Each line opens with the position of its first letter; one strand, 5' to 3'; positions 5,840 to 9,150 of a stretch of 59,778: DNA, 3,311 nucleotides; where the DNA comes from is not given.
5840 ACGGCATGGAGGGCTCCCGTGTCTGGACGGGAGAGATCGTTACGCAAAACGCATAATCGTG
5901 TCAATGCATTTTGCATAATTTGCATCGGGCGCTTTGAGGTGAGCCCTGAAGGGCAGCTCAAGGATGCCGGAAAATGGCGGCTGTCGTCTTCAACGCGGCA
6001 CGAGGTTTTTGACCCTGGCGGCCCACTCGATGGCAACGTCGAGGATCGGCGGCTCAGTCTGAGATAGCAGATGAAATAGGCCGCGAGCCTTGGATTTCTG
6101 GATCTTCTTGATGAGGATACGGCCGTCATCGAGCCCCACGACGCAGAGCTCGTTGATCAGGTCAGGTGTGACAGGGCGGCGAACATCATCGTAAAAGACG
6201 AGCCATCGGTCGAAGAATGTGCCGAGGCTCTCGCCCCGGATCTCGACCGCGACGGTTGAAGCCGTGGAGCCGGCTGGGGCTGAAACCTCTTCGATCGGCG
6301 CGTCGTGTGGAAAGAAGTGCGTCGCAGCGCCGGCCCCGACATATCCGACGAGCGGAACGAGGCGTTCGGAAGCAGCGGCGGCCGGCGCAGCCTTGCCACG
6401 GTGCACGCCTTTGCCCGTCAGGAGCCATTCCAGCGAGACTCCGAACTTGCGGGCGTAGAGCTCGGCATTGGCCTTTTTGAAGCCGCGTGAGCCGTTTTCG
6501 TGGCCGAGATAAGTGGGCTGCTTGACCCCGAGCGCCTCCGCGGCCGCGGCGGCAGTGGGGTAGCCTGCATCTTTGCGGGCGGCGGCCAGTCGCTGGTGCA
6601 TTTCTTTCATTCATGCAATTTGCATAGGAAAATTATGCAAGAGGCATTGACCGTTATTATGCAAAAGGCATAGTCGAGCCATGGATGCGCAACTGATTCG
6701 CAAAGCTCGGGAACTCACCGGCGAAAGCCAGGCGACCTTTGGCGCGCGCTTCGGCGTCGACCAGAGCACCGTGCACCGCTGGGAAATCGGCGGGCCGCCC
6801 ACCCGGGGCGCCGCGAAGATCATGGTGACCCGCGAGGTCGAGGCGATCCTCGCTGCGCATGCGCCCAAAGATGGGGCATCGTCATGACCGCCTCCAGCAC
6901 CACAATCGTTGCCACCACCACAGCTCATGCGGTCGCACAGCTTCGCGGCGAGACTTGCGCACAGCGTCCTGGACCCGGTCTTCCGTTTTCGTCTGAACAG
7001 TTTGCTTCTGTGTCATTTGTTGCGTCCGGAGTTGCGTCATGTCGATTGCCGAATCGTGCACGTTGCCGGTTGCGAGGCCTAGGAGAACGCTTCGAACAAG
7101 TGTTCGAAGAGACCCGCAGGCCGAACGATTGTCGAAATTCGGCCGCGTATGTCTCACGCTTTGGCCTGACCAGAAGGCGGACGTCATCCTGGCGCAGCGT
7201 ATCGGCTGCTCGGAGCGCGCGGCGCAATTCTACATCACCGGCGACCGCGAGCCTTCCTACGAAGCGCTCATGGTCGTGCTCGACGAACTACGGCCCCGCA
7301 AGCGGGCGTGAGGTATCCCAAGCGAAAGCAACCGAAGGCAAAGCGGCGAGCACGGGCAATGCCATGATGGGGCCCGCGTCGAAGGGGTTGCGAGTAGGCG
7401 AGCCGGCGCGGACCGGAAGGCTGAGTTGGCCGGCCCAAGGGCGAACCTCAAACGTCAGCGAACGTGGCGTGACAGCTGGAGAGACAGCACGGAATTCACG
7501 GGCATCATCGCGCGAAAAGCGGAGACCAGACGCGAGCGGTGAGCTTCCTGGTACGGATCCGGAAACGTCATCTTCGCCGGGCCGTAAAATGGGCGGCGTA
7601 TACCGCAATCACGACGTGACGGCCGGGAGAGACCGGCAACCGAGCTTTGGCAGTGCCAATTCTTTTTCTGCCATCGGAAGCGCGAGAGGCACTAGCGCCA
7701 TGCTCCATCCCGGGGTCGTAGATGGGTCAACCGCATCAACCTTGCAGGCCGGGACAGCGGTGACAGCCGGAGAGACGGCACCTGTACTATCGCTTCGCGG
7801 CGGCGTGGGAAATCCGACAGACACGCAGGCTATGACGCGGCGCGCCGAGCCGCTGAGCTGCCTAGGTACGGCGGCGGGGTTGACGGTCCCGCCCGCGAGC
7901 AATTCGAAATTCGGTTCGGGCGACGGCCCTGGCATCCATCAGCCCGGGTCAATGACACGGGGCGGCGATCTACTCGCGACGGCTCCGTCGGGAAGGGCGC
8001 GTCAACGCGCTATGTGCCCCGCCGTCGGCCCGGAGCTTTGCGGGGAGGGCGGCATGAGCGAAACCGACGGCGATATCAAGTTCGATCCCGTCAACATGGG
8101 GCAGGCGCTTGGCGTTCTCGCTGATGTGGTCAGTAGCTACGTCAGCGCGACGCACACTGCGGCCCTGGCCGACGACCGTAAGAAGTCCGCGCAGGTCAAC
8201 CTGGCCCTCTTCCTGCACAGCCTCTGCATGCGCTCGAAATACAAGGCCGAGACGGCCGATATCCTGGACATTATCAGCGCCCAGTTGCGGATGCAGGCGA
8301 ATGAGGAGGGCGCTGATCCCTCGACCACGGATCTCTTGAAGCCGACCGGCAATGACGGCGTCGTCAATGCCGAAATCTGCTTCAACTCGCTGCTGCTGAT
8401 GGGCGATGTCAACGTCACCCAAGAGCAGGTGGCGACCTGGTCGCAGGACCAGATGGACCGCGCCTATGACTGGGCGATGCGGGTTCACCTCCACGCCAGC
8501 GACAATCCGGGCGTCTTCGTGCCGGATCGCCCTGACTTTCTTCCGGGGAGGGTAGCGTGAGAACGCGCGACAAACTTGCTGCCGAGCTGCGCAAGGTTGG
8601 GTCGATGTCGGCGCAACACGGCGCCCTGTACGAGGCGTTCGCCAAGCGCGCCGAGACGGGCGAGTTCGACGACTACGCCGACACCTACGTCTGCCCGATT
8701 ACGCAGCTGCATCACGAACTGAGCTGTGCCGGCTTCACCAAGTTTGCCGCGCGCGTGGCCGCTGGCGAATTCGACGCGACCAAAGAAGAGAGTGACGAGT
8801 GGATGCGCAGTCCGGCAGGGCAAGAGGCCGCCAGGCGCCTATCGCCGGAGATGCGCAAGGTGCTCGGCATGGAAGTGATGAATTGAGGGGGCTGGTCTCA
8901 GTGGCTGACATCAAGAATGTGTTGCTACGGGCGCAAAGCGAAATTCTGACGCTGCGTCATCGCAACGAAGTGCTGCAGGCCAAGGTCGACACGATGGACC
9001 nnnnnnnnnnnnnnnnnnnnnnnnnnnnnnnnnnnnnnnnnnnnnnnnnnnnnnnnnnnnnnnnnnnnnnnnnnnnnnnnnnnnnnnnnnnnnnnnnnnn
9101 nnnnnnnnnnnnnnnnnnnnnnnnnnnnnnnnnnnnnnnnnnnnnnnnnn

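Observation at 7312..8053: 740-nt gene-poor leader after cro with three covarying GAGAGA-loop hairpins spaced about 145 nt apart (candidate structured RNA or nut-like array)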

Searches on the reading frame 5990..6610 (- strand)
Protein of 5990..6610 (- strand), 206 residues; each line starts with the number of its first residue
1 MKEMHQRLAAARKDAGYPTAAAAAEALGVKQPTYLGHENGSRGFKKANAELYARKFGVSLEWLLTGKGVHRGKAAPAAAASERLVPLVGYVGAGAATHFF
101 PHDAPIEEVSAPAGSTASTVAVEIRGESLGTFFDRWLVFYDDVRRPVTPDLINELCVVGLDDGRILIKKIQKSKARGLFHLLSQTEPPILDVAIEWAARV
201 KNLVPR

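Call 36: search_protein_families(library=pfam, proteins=[window:5990-6610:-], max_evalue=0.01)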
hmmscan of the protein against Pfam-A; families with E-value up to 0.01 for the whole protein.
window:5990-6610:- (206 aa): 3 families
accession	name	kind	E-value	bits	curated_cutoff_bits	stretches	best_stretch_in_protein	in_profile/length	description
PF01381.28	HTH_3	-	9e-06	26.1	23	1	10-63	3-55/55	Helix-turn-helix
PF12844.13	HTH_19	-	9.8e-06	25.8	30.2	1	6-69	2-64/64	Helix-turn-helix domain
PF13560.12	HTH_31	-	0.0014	19.3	27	1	6-59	4-57/64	Helix-turn-helix domain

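Call 37: search_protein_families(library=phrogs, proteins=[window:5990-6610:-], max_evalue=0.001)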
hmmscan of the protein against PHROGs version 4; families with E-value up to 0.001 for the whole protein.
window:5990-6610:- (206 aa): 4 families
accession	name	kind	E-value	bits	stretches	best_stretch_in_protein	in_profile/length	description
phrog_4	-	transcription regulation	4.3e-19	69.8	1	1-178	130-306/400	transcriptional repressor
phrog_2328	-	transcription regulation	6.9e-11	43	1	3-72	15-81/128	transcriptional repressor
phrog_8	-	transcription regulation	7.5e-08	33.2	1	2-69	160-221/346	transcriptional regulator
phrog_2967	-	transcription regulation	0.00088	19.9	0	1-67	8-73/225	transcriptional regulator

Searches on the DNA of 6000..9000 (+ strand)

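Call 5: search_rna_families(source=window, start=6000, end=9000, threshold=evalue, max_evalue=10)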
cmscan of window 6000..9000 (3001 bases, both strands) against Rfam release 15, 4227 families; matches with E-value up to 10: 5.
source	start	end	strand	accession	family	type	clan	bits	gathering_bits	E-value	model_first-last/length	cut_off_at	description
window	8350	8386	-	RF02750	ES003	Gene; sRNA;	-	19.6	37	1.1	1-53/53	no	ES003 sRNA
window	7851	7945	-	RF00434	BTE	Cis-reg;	-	18.2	45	1.4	1-99/99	no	Luteovirus cap-independent translation element (BTE)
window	6025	6097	+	RF01516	v-snoRNA-1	Gene; snRNA; snoRNA; CD-box;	-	17.6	75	2.6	1-65/65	no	Human herpesvirus 1 small nucleolar RNA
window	6300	6412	+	RF02347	ar45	Gene; sRNA;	-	14.4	40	8.3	1-148/148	no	Alphaproteobacterial sRNA ar45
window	8201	8289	+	RF02675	Ysr141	Gene; sRNA;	-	11.5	196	5.6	1-255/255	no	Yersinia sRNA 141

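Call 8: search_dna_similar(query=window:7312-8053:+, collection=phages, mode=distant, max_evalue=0.01)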
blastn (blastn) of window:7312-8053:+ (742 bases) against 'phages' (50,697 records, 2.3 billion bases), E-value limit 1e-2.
No match.

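Call 9: search_dna_similar(query=window:7312-8053:+, collection=plasmids, mode=distant, max_evalue=0.01)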
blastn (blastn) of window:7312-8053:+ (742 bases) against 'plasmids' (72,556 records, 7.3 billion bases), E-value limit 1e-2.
No match.

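Call 22: search_rna_families(source=window, start=7300, end=7800, threshold=evalue, max_evalue=10, show_alignments=2)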
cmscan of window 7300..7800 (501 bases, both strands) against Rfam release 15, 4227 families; matches with E-value up to 10: 1.
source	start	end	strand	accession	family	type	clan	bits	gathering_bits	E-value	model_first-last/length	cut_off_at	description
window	7408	7446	+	RF01134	sR30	Gene; snRNA; snoRNA; CD-box;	-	10.3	38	5.4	1-57/57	no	Small nucleolar RNA sR30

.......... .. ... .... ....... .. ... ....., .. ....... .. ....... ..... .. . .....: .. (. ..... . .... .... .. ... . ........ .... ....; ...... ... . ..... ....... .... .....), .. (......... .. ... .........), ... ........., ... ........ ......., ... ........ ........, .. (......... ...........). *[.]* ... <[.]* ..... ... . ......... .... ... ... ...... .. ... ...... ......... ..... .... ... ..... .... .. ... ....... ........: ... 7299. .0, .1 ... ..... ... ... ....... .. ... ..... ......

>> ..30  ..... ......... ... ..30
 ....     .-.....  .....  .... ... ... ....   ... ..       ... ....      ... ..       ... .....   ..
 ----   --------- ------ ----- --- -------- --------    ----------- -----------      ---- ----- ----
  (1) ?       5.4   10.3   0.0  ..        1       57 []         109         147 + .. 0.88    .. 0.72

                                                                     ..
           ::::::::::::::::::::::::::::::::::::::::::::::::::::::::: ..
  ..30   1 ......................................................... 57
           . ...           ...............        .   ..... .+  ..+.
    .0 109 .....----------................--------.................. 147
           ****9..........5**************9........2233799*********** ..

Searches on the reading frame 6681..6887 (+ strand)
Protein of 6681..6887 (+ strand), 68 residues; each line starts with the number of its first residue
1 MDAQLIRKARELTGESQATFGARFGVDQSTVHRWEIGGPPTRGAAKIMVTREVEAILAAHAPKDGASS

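Call 36: search_protein_families(library=pfam, proteins=[window:6681-6887:+], max_evalue=0.01)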
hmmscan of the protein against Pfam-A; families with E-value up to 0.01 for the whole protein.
window:6681-6887:+ (68 aa): 4 families
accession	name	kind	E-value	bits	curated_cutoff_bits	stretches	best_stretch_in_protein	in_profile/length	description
PF13560.12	HTH_31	-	9.8e-05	23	27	1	4-44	4-46/64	Helix-turn-helix domain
PF22495.2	HTH_92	-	9.8e-05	22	27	1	7-37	1-31/45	RsaL-like HTH domain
PF01381.28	HTH_3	-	0.00025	21.5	23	1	6-41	1-37/55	Helix-turn-helix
PF13613.12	HTH_Tnp_4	-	0.0019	18.2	27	1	16-34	21-39/53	Helix-turn-helix of DDE superfamily endonuclease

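Call 37: search_protein_families(library=phrogs, proteins=[window:6681-6887:+], max_evalue=0.001)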
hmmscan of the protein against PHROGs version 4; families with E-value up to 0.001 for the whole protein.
window:6681-6887:+ (68 aa): 4 families
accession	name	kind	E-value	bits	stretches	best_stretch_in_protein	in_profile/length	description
phrog_2104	-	unknown function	2.2e-05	25.6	1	1-45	39-83/103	-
phrog_8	-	transcription regulation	0.00033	21.2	1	3-38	78-113/346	transcriptional regulator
phrog_4779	-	transcription regulation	0.00088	20.7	1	1-48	2-49/98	transcriptional regulator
phrog_4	-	transcription regulation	0.00095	19.2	1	3-40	138-173/400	transcriptional repressor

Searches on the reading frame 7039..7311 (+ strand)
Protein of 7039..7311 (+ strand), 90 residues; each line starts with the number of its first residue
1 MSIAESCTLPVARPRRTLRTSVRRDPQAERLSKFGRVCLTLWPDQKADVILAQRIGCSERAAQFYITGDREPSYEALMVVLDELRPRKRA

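Call 36: search_protein_families(library=pfam, proteins=[window:7039-7311:+], max_evalue=0.01)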
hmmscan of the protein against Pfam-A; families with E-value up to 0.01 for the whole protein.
window:7039-7311:+ (90 aa): 0 families

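Call 37: search_protein_families(library=phrogs, proteins=[window:7039-7311:+], max_evalue=0.001)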
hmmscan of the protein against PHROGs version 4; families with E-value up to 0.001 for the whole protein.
window:7039-7311:+ (90 aa): 0 families
